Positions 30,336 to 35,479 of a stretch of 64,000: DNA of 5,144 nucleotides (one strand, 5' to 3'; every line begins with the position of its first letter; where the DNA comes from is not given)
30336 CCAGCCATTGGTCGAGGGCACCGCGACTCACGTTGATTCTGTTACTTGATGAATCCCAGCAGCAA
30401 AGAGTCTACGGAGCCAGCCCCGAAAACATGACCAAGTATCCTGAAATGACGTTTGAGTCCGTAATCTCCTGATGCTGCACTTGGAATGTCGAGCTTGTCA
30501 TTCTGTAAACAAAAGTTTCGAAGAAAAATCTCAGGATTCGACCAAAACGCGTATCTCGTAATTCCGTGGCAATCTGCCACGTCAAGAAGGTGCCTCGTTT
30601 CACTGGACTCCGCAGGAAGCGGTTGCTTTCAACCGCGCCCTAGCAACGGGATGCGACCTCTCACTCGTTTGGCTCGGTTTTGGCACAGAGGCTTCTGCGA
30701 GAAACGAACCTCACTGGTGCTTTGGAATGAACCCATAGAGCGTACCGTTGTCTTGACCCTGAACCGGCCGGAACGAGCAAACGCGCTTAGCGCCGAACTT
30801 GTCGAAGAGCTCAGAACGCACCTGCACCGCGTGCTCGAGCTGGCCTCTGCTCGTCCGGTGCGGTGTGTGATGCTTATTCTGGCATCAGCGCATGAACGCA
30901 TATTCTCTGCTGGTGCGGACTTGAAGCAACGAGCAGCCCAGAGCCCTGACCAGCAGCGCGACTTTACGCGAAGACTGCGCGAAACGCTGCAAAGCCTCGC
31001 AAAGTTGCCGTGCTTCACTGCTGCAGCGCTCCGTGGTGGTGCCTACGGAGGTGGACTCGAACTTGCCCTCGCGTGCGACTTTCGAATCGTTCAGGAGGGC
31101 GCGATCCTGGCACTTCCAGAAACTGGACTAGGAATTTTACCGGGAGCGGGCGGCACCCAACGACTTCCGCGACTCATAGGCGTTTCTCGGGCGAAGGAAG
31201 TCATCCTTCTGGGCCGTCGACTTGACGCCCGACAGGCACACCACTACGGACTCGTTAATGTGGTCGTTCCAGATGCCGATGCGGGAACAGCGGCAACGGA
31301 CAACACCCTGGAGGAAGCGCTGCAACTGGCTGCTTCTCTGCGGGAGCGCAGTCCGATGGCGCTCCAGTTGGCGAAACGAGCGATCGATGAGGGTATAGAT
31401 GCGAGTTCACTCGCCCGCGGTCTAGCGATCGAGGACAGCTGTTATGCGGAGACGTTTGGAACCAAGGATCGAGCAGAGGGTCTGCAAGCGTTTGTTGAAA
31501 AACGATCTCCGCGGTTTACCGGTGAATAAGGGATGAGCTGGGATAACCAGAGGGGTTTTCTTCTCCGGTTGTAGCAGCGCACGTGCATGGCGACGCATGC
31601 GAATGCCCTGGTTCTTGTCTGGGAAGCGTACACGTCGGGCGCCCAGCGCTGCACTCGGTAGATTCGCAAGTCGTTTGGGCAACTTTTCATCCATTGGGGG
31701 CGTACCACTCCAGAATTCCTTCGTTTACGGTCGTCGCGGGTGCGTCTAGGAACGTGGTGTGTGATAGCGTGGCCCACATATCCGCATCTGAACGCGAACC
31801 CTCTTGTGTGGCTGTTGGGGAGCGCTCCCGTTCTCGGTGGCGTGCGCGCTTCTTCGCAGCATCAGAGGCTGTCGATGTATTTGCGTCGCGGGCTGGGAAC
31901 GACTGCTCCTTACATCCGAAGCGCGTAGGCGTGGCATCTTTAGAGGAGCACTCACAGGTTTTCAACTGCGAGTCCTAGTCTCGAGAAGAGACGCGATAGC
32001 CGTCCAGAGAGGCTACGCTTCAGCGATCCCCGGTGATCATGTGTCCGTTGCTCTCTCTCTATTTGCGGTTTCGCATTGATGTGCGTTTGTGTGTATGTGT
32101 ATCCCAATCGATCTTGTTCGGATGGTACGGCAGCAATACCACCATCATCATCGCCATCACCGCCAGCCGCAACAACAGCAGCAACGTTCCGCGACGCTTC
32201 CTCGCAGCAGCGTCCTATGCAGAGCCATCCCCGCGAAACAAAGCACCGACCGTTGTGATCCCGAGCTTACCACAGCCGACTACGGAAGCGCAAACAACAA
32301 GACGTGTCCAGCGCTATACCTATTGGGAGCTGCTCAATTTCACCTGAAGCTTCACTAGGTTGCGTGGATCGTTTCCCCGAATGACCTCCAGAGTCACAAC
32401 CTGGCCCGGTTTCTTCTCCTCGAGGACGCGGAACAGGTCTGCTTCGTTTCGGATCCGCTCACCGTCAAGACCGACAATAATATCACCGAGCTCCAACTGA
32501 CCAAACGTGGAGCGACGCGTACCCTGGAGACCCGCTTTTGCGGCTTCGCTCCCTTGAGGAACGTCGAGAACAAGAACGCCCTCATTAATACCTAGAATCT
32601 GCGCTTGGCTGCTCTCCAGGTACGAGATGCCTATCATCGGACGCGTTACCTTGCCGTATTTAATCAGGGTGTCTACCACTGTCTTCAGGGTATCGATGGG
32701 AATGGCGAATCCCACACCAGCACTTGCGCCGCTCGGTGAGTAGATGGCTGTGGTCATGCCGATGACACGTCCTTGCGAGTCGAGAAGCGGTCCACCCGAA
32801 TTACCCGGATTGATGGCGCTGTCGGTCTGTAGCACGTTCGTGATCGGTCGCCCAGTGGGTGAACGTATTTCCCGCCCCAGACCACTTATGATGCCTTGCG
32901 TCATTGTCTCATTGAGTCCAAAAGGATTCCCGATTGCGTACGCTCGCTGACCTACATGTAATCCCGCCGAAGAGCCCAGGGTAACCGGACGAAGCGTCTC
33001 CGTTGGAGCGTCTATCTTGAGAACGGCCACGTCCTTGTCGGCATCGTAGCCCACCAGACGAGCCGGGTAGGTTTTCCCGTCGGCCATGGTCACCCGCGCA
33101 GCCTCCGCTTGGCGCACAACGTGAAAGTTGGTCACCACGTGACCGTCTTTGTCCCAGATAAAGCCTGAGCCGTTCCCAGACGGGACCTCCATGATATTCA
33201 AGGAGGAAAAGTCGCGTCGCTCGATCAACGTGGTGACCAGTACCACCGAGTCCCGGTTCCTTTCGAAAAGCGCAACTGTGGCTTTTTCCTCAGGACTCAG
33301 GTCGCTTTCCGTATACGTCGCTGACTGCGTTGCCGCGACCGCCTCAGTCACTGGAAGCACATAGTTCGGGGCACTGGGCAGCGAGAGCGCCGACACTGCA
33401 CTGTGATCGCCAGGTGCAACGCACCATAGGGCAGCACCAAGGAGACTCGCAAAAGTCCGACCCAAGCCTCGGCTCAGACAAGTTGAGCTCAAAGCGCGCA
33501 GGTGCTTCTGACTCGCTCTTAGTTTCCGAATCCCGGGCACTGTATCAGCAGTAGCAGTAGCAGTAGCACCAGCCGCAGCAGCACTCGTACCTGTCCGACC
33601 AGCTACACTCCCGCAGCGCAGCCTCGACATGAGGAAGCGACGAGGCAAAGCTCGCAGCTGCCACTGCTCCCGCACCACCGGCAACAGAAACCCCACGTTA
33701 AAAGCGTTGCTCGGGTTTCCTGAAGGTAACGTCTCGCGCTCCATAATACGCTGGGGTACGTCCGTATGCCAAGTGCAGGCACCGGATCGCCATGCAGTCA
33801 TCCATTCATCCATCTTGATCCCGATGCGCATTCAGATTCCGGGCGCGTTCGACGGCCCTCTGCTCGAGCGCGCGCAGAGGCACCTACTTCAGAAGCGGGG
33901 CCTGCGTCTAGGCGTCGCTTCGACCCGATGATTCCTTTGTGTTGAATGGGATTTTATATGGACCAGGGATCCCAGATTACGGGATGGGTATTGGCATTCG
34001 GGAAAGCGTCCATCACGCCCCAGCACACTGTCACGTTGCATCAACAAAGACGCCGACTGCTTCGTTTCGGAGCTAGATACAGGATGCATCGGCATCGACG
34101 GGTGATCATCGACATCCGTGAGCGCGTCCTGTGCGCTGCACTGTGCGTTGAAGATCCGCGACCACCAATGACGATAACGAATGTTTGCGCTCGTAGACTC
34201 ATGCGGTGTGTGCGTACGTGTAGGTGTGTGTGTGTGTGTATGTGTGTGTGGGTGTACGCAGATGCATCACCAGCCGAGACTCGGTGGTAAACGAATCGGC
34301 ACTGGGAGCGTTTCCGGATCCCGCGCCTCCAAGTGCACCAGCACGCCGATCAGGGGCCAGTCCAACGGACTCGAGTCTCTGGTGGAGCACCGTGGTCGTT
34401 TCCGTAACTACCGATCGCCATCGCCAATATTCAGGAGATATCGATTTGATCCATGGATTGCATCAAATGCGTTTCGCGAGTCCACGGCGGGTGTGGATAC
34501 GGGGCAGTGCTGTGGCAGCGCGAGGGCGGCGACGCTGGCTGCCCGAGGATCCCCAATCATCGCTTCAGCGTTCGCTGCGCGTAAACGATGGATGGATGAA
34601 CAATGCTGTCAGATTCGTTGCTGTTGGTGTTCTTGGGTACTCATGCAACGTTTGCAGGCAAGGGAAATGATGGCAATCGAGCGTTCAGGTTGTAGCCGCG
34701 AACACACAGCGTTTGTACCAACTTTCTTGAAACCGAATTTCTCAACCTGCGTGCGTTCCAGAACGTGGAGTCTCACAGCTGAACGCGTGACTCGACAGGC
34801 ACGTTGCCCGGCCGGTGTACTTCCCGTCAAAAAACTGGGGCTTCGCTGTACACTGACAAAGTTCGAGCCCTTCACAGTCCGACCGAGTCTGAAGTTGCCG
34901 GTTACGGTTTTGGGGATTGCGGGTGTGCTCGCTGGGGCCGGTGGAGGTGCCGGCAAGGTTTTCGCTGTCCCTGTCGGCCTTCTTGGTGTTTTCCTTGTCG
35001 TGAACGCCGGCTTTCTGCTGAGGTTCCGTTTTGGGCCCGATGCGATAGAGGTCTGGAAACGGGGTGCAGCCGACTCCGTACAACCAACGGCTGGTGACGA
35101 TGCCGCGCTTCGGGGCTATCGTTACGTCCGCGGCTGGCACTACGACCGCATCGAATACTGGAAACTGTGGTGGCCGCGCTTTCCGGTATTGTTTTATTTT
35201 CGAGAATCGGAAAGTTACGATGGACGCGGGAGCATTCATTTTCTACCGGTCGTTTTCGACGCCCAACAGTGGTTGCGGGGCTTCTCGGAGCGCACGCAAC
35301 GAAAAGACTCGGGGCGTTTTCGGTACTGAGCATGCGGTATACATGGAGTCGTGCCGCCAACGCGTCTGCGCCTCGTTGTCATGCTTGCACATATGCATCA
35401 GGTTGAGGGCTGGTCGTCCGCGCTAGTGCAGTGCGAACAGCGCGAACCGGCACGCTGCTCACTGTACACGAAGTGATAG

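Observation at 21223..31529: Metabolic gene cluster: four consecutive leucine-catabolism enzymes (MCCB, IVD, MCCA, AUH) within 10.3 kb of a eukaryotic genome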

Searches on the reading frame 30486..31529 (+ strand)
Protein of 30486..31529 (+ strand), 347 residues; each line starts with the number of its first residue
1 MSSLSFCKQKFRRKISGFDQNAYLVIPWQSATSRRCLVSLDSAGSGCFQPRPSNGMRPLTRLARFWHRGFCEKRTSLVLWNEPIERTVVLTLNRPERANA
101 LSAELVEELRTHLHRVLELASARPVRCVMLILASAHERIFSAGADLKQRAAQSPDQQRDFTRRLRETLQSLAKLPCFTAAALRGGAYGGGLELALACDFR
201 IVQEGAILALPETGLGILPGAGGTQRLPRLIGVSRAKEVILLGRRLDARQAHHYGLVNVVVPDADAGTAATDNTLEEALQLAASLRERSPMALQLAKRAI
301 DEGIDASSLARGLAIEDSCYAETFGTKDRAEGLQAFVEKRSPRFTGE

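Call 4: search_protein_families(library=pfam, proteins=[window:30486-31529:+])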
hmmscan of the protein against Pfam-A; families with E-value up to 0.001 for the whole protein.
window:30486-31529:+ (347 aa): 2 families
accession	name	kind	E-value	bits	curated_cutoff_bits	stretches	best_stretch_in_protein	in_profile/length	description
PF00378.25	ECH_1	-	3.5e-57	194.1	27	1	88-346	7-250/251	Enoyl-CoA hydratase/isomerase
PF16113.10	ECH_2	-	3.5e-33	116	27.2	1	89-267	3-178/335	Enoyl-CoA hydratase/isomerase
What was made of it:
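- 30486..31529 (+): CMT074C, AUH-type enoyl-CoA hydratase (putative 3-methylglutaconyl-CoA hydratase), 347 aa as annotated. The true start is probably Met56 (30651), giving 292 aa. Pfam ECH_1, E=3.5e-57 (call 4).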

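Call 5: search_protein_families(library=ncbifam, proteins=[window:30486-31529:+])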
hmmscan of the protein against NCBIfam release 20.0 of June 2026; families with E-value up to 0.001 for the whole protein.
window:30486-31529:+ (347 aa): 73 families (the best 25 are shown)
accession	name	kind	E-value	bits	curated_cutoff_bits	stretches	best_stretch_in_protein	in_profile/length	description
NF005802.0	PRK07657.1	equivalog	3.2e-78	262.8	363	1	84-347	11-260/260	enoyl-CoA hydratase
NF006566.0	PRK09076.1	subfamily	1e-56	192.4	286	1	85-344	13-257/260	enoyl-CoA hydratase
NF004475.0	PRK05809.1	subfamily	9.6e-54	182.6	394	1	87-345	14-258/260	short-chain-enoyl-CoA hydratase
NF007239.0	PRK09674.1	equivalog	3.2e-53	180.8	371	1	83-346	10-256/257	2,3-dehydroadipyl-CoA hydratase PaaF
NF006007.0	PRK08138.1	subfamily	7.9e-53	179.5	355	1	73-346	4-260/261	enoyl-CoA hydratase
NF005803.0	PRK07658.1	equivalog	2.6e-50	171.2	313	1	86-346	11-256/257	enoyl-CoA hydratase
NF051848.1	EnCoAHydtEchA19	equivalog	4.4e-50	170.6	400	1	85-346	8-257/258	enoyl-CoA hydratase EchA19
NF004517.0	PRK05862.1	equivalog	1.1e-47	162.8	396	1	84-345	11-255/257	enoyl-CoA hydratase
NF004634.0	PRK05980.1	equivalog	1.4e-47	162.3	375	1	81-345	7-261/263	crotonase/enoyl-CoA hydratase family protein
NF006699.0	PRK09245.1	subfamily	6.5e-43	146.9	354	1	84-346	10-265/266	crotonase/enoyl-CoA hydratase family protein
NF004840.0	PRK06190.1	equivalog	1.3e-42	146.2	253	1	77-324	4-236/260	enoyl-CoA hydratase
TIGR02280.1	PaaB1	equivalog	2.1e-42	145.4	345.15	1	86-347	8-256/256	2-(1,2-epoxy-1,2-dihydrophenyl)acetyl-CoA isomerase PaaG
NF042430.2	EnCoAhydt_DpgD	equivalog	3.4e-41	141.4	400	1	86-346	6-257/258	enoyl-CoA-hydratase DpgD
NF004781.0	PRK06127.1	subfamily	6.4e-41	140.8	291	1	84-346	18-268/269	enoyl-CoA hydratase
NF008363.0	PRK11154.1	equivalog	8.7e-40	136.5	869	1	88-278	17-206/708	fatty acid oxidation complex subunit alpha FadJ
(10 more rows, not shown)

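Call 13: search_solved_structures(query=window:30486-31529:+, max_evalue=1e-20)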
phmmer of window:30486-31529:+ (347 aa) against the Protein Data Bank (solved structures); distinct sequences matched with E-value up to 1e-20: 73 (the best 60 are shown).
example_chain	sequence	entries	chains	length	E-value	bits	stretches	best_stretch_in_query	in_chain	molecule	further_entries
3kqf_A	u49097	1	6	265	7.3e-61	209.3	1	87-347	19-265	Enoyl-CoA hydratase/isomerase family protein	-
1hzd_A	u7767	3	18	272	1.3e-56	195.4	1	86-347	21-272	AU-BINDING PROTEIN/ENOYL-COA HYDRATASE | Methylglutaconyl-CoA hydratase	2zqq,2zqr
5zai_A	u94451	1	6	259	1.1e-51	179.1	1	90-346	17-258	3-hydroxypropionyl-coenzyme A dehydratase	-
5jbw_A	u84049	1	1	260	3.4e-50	174.2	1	89-346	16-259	3-hydroxybutyryl-CoA dehydratase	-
5jbx_A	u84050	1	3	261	3.5e-50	174.2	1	89-346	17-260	3-hydroxybutyryl-CoA dehydratase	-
9qwv_A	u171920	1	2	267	1.1e-42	149.6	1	87-345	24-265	Enoyl-CoA hydratase, mitochondrial, putative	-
3h81_A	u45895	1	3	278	1e-41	146.4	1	82-345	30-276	enoyl-CoA hydratase echA8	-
3q0j_A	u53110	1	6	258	1e-41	146.4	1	83-345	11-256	enoyl-CoA hydratase echA8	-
3pzk_A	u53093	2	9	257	1.1e-41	146.3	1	83-345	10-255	e enoyl-CoA hydratase echA8 | enoyl-CoA hydratase echA8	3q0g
4fzw_A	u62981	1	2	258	2.6e-41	145.1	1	85-346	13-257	2,3-dehydroadipyl-CoA hydratase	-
4fjw_D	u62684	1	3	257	2.7e-41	145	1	83-345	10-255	Probable enoyl-CoA hydratase echA8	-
2pbp_A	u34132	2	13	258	1.3e-40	142.7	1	89-346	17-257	Enoyl-CoA hydratase subunit I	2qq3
5z7r_A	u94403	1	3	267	8.7e-39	136.8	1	86-341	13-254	Short-chain-enoyl-CoA hydratase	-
7eum_C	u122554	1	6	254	1.8e-38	135.7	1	89-340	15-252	Enoyl-CoA hydratase/isomerase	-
28bq_A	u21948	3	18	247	7.1e-37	130.5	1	89-336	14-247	Enoyl-CoA hydratase/isomerase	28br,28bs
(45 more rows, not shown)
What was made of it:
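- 30486..31529 (+): PDB: 195 bits to human AUH against ~130 to ECHS1 (call 13).
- On AUH / 3-methylglutaconyl-CoA hydratase (EC 4.2.1.18): Scores are 195 bits to human AUH against ~130 to ECHS1 (call 13).
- Checked: AUH: 195 bits to human AUH, against about 130 to ECHS1 (call 13).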

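Call 24: list_cluster_members(proteins=[P0001, window:30486-31529:+, window:26167-28920:+])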
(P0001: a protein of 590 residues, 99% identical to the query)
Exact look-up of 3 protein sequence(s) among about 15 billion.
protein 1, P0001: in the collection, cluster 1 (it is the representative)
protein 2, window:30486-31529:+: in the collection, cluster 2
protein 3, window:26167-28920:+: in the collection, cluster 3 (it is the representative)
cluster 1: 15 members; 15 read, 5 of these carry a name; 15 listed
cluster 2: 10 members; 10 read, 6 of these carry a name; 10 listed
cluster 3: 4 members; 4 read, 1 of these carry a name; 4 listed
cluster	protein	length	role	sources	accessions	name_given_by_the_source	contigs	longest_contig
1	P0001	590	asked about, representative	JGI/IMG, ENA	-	-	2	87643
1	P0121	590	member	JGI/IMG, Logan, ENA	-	3-methylcrotonyl-CoA carboxylase beta subunit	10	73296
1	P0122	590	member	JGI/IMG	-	3-methylcrotonyl-CoA carboxylase beta subunit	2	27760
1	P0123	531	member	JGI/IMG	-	3-methylcrotonyl-CoA carboxylase beta subunit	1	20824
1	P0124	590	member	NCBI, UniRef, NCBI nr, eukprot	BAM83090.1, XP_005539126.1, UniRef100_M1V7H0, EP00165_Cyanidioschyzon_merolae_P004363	methylcrotonyl-CoA carboxylase [Cyanidioschyzon merolae strain 10D] | methylcrotonoyl-CoA carboxylase n=1 Tax=Cyanidioschyzon merolae (strain NIES-3377 / 10D) ... | XP_005539126.1 methylcrotonyl-CoA carboxylase [Cyanidioschyzon merolae strain 10D]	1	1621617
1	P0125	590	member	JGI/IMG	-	3-methylcrotonyl-CoA carboxylase beta subunit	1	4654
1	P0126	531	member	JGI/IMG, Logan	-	-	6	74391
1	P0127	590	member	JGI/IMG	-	-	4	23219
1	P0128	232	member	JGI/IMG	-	-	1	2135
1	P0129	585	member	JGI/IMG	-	-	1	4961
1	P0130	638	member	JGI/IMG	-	-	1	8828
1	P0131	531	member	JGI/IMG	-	-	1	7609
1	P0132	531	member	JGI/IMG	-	-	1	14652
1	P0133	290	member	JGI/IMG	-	-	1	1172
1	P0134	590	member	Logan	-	-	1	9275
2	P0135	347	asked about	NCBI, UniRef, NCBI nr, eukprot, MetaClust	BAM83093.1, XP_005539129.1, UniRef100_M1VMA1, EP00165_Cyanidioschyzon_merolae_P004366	AU-specific RNA-binding enoyl-CoA hydratase [Cyanidioschyzon merolae strain 10D] | AU-specific RNA-binding enoyl-CoA hydratase n=1 Tax=Cyanidioschyzon merolae (strain ... | XP_005539129.1 AU-specific RNA-binding enoyl-CoA hydratase [Cyanidioschyzon merolae ...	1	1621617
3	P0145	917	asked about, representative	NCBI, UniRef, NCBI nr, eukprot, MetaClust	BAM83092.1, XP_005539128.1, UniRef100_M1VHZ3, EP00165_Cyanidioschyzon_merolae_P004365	methylcrotonoyl-Coenzyme A carboxylase 1 [Cyanidioschyzon merolae strain 10D] | Methylcrotonoyl-Coenzyme A carboxylase 1 n=1 Tax=Cyanidioschyzon merolae (strain ... | XP_005539128.1 methylcrotonoyl-Coenzyme A carboxylase 1 [Cyanidioschyzon merolae strain ...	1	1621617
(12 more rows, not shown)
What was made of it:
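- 30486..31529 (+): Exact match to BAM83093.1 (call 24).
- Checked: Protein accessions run BAM83090 (MCCB), BAM83092 (MCCA), BAM83093 (AUH) (call 24).
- Organism and annotation: call 24.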

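Call 47: find_homologous_proteins(query=window:30651-31526:+, max_evalue=1e-20)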
Query seq(292 aa) (292 aa): 7615 proteins with E <= 1e-20 among 8000 candidates; the best 120 are listed.
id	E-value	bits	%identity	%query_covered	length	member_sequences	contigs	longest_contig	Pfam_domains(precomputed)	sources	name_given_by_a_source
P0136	7.1e-184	627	100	100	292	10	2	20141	PF00378.26,PF16113.11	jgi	jgi:methylglutaconyl-CoA hydratase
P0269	1.5e-118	413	69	98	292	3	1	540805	PF00378.26,PF16113.11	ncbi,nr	ncbi:hypothetical protein CCYA_CCYA12G3261 [Cyanidiococcus yangmingshanensis]|nr:hypothetical protei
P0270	5.4e-89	316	58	94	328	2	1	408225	PF00378.26,PF16113.11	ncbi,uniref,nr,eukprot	ncbi:hypothetical protein CDCA_CDCA12G3505 [Cyanidium caldarium]|uniref:Enoyl-CoA hydratase n=1 Tax=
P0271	3.6e-85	304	56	93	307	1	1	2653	PF00378.26,PF16113.11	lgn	-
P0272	1.7e-63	233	49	89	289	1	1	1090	PF00378.26,PF16113.11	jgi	-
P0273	4.8e-63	231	49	88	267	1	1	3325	PF00378.26,PF16113.11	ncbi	-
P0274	4.9e-63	231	50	92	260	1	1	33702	PF00378.26,PF16113.11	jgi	jgi:methylglutaconyl-CoA hydratase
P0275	1.5e-62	230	48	87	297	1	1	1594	PF00378.26,PF16113.11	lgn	-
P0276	3.2e-62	228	48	95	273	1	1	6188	PF00378.26,PF16113.11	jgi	jgi:methylglutaconyl-CoA hydratase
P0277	3.4e-62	228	50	89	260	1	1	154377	PF00378.26,PF16113.11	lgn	-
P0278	6.7e-62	227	46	97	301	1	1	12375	PF00378.26,PF16113.11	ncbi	-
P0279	6.9e-62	227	48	92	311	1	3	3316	PF00378.26,PF16113.11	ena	-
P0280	1.1e-61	227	46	91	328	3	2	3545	PF00378.26,PF16113.11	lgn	-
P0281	1.2e-61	227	48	92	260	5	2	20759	PF00378.26,PF16113.11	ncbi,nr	ncbi:MAG: enoyl-CoA hydratase [Bacillota bacterium]|nr:enoyl-CoA hydratase [Bacillota bacterium] MDP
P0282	1.2e-61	227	49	92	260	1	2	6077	PF00378.26,PF16113.11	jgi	jgi:methylglutaconyl-CoA hydratase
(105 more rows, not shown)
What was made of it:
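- On AUH / 3-methylglutaconyl-CoA hydratase (EC 4.2.1.18): Many close homologues are named methylglutaconyl-CoA hydratase by their source (call 47).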

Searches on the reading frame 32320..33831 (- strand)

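Call 4: search_protein_families(library=pfam, proteins=[window:32320-33831:-])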
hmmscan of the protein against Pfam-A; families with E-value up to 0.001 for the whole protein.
window:32320-33831:- (503 aa): 6 families
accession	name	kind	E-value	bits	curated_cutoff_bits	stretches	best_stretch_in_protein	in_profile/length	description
PF13365.12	Trypsin_2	-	7.7e-40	137.4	27.6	1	221-359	1-144/144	Trypsin-like peptidase domain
PF00089.32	Trypsin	-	1e-18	68.4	20.6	1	222-385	28-219/220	Trypsin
PF13180.12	PDZ_2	-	1.1e-09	38.9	27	1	399-492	2-76/80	PDZ domain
PF17820.7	PDZ_6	-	2.7e-05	24.2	27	1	444-485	15-54/54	PDZ domain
PF02907.21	Peptidase_S29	-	8e-05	22.9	25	0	342-384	107-148/149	Hepatitis C virus NS3 protease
PF00595.29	PDZ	-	0.00038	21.2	23.2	0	416-483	24-80/81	PDZ domain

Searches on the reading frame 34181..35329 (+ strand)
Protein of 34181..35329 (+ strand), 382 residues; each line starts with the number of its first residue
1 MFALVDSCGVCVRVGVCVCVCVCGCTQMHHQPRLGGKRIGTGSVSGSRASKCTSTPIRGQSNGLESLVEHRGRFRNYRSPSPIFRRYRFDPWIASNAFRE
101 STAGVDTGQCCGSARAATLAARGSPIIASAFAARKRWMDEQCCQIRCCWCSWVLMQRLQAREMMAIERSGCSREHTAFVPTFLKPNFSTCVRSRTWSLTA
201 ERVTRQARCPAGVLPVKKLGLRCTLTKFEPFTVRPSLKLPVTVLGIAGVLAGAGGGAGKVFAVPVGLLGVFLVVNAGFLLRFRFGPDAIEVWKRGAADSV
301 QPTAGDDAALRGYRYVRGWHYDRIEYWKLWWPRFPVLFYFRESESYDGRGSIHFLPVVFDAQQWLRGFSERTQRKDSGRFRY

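Call 20: search_protein_families(library=pfam, proteins=[window:34181-35329:+], max_evalue=0.001)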
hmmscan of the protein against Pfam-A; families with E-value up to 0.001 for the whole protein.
window:34181-35329:+ (382 aa): 1 family
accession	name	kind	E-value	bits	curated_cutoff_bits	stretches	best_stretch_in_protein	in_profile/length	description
PF11317.13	DUF3119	-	7.3e-23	81.5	25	1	232-371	2-112/114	Protein of unknown function (DUF3119)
